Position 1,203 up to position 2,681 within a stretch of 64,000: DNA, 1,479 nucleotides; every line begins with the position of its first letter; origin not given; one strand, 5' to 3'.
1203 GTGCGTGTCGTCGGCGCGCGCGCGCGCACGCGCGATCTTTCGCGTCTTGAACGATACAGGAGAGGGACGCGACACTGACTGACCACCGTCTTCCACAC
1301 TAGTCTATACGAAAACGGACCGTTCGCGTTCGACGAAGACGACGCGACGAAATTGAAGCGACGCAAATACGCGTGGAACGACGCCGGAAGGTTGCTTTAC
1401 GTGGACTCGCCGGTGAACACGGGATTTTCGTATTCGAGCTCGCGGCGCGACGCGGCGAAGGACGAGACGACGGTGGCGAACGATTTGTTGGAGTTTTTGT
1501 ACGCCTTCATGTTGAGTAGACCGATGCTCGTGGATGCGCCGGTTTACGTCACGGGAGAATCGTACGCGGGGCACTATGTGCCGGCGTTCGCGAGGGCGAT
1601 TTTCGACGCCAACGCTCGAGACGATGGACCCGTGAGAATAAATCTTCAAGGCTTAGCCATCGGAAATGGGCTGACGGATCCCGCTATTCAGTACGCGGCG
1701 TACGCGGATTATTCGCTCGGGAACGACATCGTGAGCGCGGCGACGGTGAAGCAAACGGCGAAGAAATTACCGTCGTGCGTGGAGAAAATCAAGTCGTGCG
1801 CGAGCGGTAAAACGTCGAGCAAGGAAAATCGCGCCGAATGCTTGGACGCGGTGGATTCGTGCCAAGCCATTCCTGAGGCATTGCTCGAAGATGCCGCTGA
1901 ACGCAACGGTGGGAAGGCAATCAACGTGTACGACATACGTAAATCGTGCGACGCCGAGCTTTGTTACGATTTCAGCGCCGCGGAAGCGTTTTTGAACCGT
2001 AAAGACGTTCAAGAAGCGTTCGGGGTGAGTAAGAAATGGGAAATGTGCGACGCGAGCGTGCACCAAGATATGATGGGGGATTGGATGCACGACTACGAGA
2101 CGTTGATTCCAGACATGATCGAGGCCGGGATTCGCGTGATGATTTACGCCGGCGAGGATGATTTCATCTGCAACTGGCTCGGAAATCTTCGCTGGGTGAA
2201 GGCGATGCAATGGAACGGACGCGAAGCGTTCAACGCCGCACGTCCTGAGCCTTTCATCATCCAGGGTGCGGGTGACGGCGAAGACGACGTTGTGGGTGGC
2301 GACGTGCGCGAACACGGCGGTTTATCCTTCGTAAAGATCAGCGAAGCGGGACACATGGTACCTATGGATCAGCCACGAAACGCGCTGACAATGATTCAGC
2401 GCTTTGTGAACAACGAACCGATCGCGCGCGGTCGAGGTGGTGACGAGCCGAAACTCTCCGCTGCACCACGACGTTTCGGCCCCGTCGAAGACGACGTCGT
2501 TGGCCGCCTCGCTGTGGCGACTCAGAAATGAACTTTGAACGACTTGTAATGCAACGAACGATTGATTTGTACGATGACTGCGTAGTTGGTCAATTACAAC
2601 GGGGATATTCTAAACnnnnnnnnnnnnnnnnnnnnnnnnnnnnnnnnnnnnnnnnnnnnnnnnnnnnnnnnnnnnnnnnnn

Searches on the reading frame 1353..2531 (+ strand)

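Call 24: search_protein_families(library=pfam, proteins=[window:1353-2531:+], max_evalue=0.0001)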
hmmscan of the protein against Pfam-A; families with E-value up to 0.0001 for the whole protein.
window:1353-2531:+ (392 aa): 1 family
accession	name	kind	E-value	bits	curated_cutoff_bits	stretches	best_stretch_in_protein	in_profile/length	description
PF00450.28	Peptidase_S10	-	3.5e-89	300.5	21.9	1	2-354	76-420/420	Serine carboxypeptidase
